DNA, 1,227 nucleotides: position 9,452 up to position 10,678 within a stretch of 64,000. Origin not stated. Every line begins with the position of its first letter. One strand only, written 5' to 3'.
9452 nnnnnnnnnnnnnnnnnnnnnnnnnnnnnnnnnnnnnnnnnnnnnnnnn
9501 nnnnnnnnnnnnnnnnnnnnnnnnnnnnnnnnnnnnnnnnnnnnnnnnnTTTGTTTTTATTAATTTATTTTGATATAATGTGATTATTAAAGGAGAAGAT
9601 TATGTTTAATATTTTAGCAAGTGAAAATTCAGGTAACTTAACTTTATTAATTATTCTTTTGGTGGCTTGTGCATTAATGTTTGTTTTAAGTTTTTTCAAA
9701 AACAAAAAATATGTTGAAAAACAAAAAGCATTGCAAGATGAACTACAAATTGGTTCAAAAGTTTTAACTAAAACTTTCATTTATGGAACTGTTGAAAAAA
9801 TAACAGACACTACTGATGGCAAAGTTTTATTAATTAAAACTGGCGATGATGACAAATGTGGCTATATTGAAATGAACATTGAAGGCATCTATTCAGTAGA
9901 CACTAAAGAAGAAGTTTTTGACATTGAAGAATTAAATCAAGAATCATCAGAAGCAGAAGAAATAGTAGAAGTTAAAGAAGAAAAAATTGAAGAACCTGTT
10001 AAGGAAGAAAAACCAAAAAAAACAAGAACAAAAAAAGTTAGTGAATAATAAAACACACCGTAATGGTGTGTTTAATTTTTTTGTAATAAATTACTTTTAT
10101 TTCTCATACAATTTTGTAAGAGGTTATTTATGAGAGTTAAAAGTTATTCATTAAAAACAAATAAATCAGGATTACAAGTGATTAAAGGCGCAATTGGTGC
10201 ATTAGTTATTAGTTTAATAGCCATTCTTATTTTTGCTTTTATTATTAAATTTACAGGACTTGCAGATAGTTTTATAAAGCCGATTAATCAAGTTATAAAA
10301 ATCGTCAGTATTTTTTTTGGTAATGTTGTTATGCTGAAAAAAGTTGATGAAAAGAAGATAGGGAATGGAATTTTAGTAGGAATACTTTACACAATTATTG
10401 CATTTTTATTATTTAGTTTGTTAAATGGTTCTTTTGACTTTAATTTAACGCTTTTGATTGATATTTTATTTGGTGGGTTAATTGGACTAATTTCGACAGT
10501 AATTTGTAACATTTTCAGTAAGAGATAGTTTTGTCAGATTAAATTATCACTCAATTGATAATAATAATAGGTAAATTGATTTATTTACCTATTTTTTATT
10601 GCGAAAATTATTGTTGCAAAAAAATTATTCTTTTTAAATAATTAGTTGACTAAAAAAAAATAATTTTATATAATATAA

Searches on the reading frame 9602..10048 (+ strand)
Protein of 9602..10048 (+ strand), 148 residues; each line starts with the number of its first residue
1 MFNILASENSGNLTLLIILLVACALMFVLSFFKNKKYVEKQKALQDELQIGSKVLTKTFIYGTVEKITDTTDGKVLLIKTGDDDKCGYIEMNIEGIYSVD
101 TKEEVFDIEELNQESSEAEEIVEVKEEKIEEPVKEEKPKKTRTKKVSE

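Call 29: search_protein_families(library=pfam, proteins=[window:9602-10048:+], max_evalue=0.01)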
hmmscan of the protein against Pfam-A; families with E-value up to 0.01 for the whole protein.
window:9602-10048:+ (148 aa): 1 family
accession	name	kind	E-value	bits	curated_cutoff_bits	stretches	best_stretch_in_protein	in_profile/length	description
PF02699.20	YajC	-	1.3e-10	41.4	28.2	1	16-76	3-59/78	Preprotein translocase subunit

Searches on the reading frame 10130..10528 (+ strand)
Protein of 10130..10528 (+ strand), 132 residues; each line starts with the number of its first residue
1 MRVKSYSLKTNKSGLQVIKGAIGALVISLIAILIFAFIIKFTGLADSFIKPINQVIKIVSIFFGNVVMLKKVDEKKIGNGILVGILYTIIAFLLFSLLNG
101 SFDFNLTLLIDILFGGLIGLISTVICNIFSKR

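Call 29: search_protein_families(library=pfam, proteins=[window:10130-10528:+], max_evalue=0.01)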
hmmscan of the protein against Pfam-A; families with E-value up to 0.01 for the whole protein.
window:10130-10528:+ (132 aa): 1 family
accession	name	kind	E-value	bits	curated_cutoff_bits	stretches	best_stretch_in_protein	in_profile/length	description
PF12670.12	DUF3792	-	1.3e-16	61.2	31.3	1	15-124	3-113/115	Protein of unknown function (DUF3792)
